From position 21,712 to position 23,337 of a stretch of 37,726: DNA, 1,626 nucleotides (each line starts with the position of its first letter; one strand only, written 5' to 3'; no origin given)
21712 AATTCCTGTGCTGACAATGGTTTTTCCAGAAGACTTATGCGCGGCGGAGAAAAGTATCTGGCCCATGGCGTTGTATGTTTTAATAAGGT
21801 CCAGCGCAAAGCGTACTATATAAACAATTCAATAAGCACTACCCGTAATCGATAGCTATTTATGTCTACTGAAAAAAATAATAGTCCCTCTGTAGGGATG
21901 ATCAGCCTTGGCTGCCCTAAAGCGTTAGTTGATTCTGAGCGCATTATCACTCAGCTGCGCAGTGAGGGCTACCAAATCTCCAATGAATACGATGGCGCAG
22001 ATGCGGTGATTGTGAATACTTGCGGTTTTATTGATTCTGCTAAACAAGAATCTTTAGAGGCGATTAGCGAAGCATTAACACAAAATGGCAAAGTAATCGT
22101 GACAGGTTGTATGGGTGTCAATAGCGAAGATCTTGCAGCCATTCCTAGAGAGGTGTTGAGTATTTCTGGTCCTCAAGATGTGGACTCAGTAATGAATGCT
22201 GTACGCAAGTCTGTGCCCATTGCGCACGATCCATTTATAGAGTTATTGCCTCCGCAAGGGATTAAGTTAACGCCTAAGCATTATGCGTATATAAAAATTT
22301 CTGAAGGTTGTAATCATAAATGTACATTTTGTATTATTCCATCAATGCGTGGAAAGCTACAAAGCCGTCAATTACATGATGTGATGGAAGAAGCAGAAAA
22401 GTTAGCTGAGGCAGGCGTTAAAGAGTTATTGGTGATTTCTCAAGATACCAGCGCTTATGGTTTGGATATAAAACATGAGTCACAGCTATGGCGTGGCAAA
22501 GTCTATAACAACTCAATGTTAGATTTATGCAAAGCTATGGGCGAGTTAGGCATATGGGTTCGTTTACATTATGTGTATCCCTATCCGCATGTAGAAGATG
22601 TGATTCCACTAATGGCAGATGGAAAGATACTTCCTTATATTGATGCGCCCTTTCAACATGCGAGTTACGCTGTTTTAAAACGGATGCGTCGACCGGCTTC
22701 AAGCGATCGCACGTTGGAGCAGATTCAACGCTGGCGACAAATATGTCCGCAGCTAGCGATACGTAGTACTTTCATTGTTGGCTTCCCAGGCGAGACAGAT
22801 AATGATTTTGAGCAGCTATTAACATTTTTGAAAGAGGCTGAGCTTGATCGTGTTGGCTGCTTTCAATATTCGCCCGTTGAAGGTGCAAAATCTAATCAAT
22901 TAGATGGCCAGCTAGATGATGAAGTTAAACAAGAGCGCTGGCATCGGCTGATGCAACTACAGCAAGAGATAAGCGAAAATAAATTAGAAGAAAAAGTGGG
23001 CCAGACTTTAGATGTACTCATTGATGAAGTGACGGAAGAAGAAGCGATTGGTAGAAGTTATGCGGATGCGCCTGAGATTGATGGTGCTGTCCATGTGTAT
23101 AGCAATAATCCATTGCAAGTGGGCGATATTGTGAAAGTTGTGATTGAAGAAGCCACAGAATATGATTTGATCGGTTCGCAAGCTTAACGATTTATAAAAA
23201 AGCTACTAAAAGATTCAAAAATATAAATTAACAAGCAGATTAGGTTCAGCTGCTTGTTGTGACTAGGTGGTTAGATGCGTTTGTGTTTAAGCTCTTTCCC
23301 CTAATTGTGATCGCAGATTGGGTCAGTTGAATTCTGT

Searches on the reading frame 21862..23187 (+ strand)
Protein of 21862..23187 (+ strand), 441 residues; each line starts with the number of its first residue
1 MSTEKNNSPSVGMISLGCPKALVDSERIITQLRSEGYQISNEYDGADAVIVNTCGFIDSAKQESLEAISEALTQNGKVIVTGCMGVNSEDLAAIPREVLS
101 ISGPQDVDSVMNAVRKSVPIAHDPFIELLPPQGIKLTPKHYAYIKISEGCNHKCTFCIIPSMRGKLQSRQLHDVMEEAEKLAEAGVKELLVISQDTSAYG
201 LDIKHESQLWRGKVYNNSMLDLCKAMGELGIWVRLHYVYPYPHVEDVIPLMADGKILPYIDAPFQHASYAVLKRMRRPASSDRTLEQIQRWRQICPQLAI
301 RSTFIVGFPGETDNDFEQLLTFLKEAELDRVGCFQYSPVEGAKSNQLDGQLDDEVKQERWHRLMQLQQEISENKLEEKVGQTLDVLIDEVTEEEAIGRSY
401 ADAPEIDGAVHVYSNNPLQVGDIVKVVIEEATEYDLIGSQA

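Call 7: search_protein_families(library=ncbifam, proteins=[window:21862-23187:+], max_evalue=0.001)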
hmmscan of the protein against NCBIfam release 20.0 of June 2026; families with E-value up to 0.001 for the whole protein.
window:21862-23187:+ (441 aa): 21 families
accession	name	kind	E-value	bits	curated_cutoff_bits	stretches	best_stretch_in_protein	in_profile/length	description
TIGR01125.1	TIGR01125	equivalog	1.5e-172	574.6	356.95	1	11-438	2-432/432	30S ribosomal protein S12 methylthiotransferase RimO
TIGR00089.1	TIGR00089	subfamily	5.4e-105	351.6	251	1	12-438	3-429/429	MiaB/RimO family radical SAM methylthiotransferase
TIGR01579.1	MiaB-like-C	equivalog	1e-69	235.8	357.05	1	14-400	2-395/416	tRNA (N(6)-L-threonylcarbamoyladenosine(37)-C(2))-methylthiotransferase MtaB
TIGR01574.1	miaB-methiolase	equivalog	4.5e-63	213.8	355.3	1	16-437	7-433/437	tRNA (N6-isopentenyl adenosine(37)-C2)-methylthiotransferase MiaB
TIGR01578.1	MiaB-like-B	hypoth_equivalog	1.4e-61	208.6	314.7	1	15-438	6-418/421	tRNA (N(6)-L-threonylcarbamoyladenosine(37)-C(2))-methylthiotransferase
NF010916.0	PRK14336.1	equivalog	1.5e-38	132.7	606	1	13-436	6-408/418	tRNA (N6-isopentenyl adenosine(37)-C2)-methylthiotransferase MiaB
TIGR04014.1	B12_SAM_MJ_0865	equivalog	1.4e-19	70.2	360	1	142-347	161-357/434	methyl-coenzyme M reductase glutamine C-methyltransferase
TIGR04013.1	B12_SAM_MJ_1487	hypoth_equivalog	2.7e-14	52.8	251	1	134-202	144-214/382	TIGR04013 family B12-binding domain/radical SAM domain-containing protein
TIGR04479.1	bcpD_PhpK_rSAM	subfamily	5.4e-13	48.2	600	2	139-192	239-293/504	PhpK family radical SAM P-methyltransferase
TIGR04428.1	B12_rSAM_trp_MT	equivalog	5.4e-09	35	500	1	146-317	221-389/558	tryptophan 2-C-methyltransferase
NF009544.0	PRK12928.1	subfamily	2.1e-07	30.5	210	1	271-336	183-247/300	lipoyl synthase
TIGR03471.1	HpnJ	equivalog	3e-07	29.7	577.6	0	284-334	321-373/472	hopanoid biosynthesis associated radical SAM protein HpnJ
NF004019.1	PRK05481.1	subfamily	2.5e-06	27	203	1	271-336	163-227/286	lipoyl synthase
TIGR03904.1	SAM_YgiQ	equivalog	6.4e-06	25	462.35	0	144-183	297-337/558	YgiQ family radical SAM protein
NF053743.1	LipS2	equivalog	7.4e-06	25.6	270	0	273-377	143-237/292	LipS2 family lipoyl synthase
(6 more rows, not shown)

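Call 8: search_protein_families(library=pfam, proteins=[window:21862-23187:+], max_evalue=0.001)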
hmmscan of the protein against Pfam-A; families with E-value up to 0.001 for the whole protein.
window:21862-23187:+ (441 aa): 4 families
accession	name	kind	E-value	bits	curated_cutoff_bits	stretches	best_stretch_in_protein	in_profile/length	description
PF04055.27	Radical_SAM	-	5.1e-24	85.7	29.5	1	144-323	1-166/166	Radical SAM superfamily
PF18693.7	TRAM_2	-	3.9e-21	75.5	27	1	379-439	1-61/63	TRAM domain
PF00919.26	UPF0004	-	7.2e-20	71.3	27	1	12-90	3-85/98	Uncharacterized protein family UPF0004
PF01938.26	TRAM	-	2.6e-05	24.4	21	1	377-438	2-58/61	TRAM domain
